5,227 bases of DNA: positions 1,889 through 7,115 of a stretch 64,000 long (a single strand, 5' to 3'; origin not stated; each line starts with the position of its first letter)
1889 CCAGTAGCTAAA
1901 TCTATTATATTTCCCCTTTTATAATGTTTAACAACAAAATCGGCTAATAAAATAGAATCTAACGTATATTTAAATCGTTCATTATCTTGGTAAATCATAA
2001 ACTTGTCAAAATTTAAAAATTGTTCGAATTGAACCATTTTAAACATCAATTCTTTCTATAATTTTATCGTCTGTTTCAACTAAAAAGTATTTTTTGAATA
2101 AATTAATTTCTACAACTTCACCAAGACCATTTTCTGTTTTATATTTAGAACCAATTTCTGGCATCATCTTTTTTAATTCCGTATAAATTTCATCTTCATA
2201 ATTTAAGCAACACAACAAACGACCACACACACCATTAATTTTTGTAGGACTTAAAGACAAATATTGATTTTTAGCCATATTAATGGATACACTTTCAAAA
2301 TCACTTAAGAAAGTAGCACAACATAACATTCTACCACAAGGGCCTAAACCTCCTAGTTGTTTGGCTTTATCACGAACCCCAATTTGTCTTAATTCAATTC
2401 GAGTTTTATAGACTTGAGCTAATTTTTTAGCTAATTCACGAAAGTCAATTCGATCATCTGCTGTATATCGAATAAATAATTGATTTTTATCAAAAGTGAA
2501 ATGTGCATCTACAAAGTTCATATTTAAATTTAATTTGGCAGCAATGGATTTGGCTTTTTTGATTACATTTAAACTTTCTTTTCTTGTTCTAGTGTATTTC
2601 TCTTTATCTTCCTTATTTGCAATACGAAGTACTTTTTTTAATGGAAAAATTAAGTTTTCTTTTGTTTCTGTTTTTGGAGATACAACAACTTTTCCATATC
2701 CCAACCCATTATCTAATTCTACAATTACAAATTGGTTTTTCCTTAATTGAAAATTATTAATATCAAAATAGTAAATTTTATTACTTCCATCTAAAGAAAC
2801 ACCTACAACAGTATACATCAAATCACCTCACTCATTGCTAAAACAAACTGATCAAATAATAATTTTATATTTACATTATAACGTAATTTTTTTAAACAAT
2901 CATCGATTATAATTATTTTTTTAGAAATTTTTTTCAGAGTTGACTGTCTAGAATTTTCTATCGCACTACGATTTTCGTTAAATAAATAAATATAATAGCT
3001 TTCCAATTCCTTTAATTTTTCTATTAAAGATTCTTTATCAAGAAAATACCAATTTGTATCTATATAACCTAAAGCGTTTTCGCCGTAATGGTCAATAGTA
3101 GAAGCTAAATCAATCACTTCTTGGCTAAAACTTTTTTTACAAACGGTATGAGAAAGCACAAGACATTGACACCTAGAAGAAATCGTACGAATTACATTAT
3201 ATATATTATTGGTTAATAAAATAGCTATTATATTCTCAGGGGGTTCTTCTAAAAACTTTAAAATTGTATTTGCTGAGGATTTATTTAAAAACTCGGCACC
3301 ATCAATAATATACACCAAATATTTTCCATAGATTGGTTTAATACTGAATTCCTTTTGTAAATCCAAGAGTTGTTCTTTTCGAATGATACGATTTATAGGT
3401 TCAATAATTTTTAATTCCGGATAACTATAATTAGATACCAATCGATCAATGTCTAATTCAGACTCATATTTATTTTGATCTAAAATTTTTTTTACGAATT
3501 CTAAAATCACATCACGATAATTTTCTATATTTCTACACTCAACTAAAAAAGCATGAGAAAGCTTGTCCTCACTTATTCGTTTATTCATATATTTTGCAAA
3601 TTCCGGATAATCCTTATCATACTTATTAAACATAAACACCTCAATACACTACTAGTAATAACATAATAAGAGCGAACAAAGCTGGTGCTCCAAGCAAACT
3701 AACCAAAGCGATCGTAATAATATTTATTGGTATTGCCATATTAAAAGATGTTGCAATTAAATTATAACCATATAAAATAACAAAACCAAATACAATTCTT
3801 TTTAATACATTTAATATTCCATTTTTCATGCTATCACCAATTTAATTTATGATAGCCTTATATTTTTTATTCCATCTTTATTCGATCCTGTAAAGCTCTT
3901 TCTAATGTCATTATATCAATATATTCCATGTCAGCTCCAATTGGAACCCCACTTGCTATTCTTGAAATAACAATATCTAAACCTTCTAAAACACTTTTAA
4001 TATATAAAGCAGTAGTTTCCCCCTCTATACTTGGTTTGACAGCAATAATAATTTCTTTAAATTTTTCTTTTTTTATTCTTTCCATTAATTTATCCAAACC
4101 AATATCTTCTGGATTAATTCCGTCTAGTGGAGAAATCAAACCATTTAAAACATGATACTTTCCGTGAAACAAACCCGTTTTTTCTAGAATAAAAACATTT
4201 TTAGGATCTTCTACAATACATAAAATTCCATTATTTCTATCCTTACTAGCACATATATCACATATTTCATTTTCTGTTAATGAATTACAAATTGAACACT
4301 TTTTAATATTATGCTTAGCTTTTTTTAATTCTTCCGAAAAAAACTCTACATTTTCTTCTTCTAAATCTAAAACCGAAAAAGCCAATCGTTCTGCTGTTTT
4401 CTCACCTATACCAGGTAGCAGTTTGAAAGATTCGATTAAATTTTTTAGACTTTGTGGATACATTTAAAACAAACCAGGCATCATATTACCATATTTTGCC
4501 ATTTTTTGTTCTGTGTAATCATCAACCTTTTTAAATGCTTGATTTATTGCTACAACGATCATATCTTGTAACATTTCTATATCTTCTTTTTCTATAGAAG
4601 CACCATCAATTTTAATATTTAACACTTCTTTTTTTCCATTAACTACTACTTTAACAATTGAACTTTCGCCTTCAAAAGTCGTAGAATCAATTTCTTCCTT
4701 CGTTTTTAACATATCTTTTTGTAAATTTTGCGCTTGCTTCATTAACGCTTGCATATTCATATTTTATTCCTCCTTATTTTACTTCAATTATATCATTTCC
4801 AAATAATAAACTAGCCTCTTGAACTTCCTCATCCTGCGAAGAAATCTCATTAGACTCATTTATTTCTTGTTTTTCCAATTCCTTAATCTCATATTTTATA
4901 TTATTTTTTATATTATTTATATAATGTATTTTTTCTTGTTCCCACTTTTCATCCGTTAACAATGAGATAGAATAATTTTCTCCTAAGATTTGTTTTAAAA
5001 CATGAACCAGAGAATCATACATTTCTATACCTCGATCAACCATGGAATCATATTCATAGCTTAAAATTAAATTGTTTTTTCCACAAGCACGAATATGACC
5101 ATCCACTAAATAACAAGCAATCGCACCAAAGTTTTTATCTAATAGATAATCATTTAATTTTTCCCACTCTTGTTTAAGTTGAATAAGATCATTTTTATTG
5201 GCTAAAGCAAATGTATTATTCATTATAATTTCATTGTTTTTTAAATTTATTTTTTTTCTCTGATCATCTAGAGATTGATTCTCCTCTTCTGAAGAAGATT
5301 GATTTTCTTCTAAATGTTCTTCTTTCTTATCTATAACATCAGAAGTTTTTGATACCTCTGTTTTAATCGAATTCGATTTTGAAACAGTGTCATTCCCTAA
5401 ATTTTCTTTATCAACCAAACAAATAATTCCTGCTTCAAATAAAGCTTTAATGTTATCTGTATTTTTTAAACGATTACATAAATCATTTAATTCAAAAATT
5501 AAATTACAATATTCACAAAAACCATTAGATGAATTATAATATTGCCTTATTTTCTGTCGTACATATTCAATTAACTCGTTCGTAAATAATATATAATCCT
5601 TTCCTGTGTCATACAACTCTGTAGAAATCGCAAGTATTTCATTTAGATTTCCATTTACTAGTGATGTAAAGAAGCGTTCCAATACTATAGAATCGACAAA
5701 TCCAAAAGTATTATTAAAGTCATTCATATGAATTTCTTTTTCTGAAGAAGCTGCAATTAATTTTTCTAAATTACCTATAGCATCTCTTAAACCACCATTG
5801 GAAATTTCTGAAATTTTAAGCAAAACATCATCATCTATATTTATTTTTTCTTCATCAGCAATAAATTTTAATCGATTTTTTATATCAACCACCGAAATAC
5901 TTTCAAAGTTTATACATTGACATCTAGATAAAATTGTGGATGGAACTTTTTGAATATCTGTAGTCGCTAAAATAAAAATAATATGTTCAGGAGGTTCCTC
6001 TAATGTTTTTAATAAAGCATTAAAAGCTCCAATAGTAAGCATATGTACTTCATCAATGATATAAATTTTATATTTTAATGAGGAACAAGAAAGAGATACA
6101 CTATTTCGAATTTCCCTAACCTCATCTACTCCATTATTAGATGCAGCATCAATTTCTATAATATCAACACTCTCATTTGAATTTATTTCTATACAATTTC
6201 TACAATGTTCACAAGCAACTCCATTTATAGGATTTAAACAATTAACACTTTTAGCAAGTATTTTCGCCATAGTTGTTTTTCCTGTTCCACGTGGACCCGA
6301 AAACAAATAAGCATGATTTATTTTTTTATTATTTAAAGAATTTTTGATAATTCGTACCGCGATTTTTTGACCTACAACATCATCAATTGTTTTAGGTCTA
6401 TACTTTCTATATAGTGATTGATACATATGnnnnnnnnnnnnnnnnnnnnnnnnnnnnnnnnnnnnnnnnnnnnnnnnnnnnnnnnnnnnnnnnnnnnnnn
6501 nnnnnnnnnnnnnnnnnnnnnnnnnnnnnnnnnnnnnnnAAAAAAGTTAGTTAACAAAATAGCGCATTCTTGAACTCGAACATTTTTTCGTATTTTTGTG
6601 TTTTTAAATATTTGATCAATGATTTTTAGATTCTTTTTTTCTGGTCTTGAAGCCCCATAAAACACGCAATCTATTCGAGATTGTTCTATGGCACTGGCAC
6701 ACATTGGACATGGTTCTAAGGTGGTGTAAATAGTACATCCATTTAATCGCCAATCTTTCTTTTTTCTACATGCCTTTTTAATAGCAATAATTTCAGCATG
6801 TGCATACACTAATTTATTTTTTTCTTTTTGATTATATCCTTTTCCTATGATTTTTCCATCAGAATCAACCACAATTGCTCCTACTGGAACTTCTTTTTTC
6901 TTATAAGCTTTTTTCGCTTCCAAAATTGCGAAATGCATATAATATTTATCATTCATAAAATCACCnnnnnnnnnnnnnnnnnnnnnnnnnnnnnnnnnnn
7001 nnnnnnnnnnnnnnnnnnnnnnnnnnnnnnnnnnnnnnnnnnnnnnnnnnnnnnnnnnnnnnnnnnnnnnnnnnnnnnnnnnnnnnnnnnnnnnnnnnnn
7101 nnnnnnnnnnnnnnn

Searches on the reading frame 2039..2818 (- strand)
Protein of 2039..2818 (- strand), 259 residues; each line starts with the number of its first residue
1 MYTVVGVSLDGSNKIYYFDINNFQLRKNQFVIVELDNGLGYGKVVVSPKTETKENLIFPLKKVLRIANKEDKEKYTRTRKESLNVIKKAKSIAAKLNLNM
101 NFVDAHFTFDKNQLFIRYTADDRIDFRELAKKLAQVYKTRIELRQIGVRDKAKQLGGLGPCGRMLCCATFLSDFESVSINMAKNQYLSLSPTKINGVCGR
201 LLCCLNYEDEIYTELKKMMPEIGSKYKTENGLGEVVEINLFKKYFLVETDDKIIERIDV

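Call 66: find_encoding_contigs(protein=window:2039-2818:-, flank=10000, max_places=1)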
Protein window:2039-2818:- (259 aa): 9 contigs read that carry it; 1 place shown.
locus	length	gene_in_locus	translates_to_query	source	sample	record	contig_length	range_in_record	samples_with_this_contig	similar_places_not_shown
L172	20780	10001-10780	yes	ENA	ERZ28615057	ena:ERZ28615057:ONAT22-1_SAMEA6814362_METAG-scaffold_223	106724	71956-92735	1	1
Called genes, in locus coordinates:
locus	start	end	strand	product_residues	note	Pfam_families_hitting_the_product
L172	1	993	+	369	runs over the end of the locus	PF02463:SMC_N, PF13175:AAA_15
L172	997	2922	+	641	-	PF02518:HATPase_c, PF00204:DNA_gyraseB, PF01751:Toprim, PF00986:DNA_gyraseB_C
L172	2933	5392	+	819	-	PF00521:DNA_topoisoIV, PF03989:DNA_gyraseA_C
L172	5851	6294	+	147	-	PF00383:dCMP_cyt_deam_1, PF14437:MafB19-deam, PF14439:Bd3614-deam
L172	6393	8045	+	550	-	PF03215:Rad17 (weak), PF05496:RuvB_N (weak), PF13177:DNA_pol3_delta2, PF00004:AAA, PF21960:RCF1-5-like_lid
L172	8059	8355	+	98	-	PF02575:YbaB_DNA_bd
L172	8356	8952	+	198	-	PF21176:RecR_HhH, PF02132:RecR_ZnF (weak), PF01751:Toprim, PF13662:Toprim_4, PF21175:RecR_C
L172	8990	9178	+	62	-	PF07441:BofA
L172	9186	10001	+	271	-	PF13177:DNA_pol3_delta2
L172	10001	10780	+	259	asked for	PF04468:PSP1, PF28472:PSP1_3rd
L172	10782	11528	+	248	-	PF07669:Eco57I (weak), PF05175:MTS, PF13847:Methyltransf_31 (weak), PF01170:UPF0020 (weak), PF13649:Methyltransf_25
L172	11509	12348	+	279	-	PF00590:TP_methylase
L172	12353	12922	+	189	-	PF01195:Pept_tRNA_hydro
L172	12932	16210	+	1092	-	PF17757:UvrB_inter, PF02559:CarD_TRCF_RID, PF04851:ResIII, PF00270:DEAD, PF00271:Helicase_C, PF03461:TRCF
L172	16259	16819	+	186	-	-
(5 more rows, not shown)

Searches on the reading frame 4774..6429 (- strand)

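Call 44: search_protein_families(library=pfam, proteins=[window:4774-6429:-], max_evalue=0.001)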
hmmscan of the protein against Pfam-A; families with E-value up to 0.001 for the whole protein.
window:4774-6429:- (551 aa): 12 families
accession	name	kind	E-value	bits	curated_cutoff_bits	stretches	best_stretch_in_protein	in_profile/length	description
PF13177.12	DNA_pol3_delta2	-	1.6e-45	155.4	27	1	21-178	2-160/161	DNA polymerase III, delta subunit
PF00004.35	AAA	-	1.4e-13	51.9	21.2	1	42-172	2-125/131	ATPase family associated with various cellular activities (AAA)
PF21960.2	RCF1-5-like_lid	-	6.8e-08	32.8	27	1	186-222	2-39/43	RCF1/5-like, AAA+ ATPase lid domain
PF05496.18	RuvB_N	-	2e-06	28.1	27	1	11-83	2-79/159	Holliday junction DNA helicase RuvB P-loop domain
PF03215.21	Rad17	-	1e-05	26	23.8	1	4-69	7-78/186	Rad17 P-loop domain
PF13173.12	AAA_14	-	9.2e-05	22.9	27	1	39-146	3-88/129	AAA domain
PF13245.12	AAA_19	-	0.00014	22.4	25.1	1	40-153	13-123/134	AAA domain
PF13401.12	AAA_22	-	0.00016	22.5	27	1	42-155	9-121/130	AAA domain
PF06068.19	TIP49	-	0.00025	20.8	23.8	0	16-67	24-79/347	TIP49 P-loop domain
PF22608.2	DNAX_ATPase_lid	-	0.00035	20.7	27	1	183-226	2-45/49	DNA polymerase III clamp loader subunit, ATPase lid domain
PF12169.13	DNA_pol3_gamma3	-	0.00044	20.5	24.4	0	237-293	5-61/143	DNA polymerase III subunits gamma and tau domain III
PF25361.1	AAA_lid_RFC1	-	0.00089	19.1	34.9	0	182-223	3-44/59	RFC1-like, AAA+ ATPase lid domain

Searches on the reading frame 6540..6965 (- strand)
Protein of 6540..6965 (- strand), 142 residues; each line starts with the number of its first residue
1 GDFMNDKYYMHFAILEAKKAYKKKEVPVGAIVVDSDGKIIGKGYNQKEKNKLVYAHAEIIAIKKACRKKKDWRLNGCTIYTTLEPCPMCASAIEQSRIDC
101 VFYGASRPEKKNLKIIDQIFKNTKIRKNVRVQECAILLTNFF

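Call 44: search_protein_families(library=pfam, proteins=[window:6540-6965:-], max_evalue=0.001)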
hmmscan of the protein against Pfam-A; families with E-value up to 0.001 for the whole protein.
window:6540-6965:- (142 aa): 5 families
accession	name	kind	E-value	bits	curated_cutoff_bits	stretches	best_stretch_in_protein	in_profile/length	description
PF14437.12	MafB19-deam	-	2.2e-34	118.8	27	1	4-142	1-138/142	MafB19-like deaminase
PF00383.29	dCMP_cyt_deam_1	-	6.5e-34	116.3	25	1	5-104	3-101/102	Cytidine and deoxycytidylate deaminase zinc-binding region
PF14439.12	Bd3614-deam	-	1.5e-08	35.1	38.5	1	24-94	6-75/113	Bd3614-like deaminase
PF18750.7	SNAD4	-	0.00041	20.8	27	1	38-94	18-72/130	Secreted Novel AID/APOBEC-like Deaminase 4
PF18772.7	APOBEC2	-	0.00072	20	26.8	1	41-93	39-89/175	APOBEC2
